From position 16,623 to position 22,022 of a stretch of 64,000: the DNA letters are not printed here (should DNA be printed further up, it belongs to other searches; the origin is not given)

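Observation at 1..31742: Half of the window is one unlisted giant ORF (over 31.7 kb, at least 10,580 codons) that runs off the left edge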

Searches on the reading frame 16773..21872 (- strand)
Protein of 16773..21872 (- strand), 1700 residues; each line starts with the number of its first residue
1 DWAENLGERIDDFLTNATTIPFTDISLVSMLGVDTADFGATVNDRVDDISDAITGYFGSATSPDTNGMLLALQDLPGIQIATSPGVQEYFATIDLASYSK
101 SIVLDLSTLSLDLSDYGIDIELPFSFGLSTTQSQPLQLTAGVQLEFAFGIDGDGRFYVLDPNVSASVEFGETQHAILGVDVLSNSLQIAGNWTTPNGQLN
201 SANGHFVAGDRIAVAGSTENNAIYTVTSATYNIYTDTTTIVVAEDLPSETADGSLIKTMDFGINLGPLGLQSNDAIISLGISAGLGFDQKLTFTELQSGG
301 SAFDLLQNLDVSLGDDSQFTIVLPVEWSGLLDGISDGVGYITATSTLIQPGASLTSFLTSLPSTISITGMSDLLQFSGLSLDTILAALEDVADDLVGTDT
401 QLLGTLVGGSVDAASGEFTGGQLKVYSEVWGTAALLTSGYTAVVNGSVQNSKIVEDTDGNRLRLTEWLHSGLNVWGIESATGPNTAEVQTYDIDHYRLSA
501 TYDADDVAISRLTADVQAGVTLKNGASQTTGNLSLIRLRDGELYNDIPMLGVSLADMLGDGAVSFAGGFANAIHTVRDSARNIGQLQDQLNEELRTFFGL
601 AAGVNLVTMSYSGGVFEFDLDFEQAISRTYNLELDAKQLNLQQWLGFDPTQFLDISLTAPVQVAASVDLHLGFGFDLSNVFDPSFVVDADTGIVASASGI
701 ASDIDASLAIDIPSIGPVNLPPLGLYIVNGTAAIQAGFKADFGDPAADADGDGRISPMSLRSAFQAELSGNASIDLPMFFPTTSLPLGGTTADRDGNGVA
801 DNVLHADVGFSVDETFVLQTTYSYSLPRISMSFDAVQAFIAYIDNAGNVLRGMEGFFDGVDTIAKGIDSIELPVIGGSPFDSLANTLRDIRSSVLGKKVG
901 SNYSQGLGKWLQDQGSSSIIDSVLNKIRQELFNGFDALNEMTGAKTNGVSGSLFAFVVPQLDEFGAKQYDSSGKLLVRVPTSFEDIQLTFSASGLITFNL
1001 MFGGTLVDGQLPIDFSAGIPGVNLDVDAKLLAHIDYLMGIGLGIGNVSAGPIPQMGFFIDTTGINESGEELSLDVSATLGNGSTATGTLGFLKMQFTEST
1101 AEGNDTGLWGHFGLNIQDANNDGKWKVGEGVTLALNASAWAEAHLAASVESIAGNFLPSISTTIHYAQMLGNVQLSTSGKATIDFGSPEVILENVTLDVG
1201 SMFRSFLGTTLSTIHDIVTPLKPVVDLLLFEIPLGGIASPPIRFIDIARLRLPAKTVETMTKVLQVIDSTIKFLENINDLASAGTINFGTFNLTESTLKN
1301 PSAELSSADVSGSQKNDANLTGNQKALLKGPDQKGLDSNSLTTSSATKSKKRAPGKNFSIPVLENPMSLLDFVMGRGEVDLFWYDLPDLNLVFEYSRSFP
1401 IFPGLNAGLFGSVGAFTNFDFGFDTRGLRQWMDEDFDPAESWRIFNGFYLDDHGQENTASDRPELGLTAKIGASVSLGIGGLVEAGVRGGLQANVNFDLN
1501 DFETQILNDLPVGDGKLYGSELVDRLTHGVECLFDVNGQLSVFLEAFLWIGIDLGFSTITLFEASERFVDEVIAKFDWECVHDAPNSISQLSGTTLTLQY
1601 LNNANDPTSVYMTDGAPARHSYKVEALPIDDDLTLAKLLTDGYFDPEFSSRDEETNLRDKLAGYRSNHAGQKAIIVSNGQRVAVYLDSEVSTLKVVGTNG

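Call 47: search_solved_structures(query=window:16773-21872:-, max_evalue=1)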
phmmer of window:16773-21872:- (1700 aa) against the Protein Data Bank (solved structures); distinct sequences matched with E-value up to 1: 7.
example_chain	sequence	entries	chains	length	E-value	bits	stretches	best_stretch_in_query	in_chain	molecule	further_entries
4e4e_A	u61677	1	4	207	0.39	11.4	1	825-965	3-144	Superoxide dismutase [Mn], mitochondrial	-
3bfr_A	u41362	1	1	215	0.56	10.9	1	825-965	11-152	Superoxide dismutase [Mn]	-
3rn4_A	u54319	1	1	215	0.58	10.9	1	825-965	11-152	Superoxide dismutase [Mn], mitochondrial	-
3lsu_A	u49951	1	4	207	0.83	10.3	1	826-965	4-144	Superoxide dismutase [Mn], mitochondrial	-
4f6e_A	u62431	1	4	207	0.83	10.3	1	826-965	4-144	Superoxide dismutase [Mn], mitochondrial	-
3qvn_A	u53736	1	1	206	0.95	10.1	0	823-966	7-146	Manganese-containing superoxide dismutase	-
4gun_A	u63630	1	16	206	0.95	10.1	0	823-966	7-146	Superoxide dismutase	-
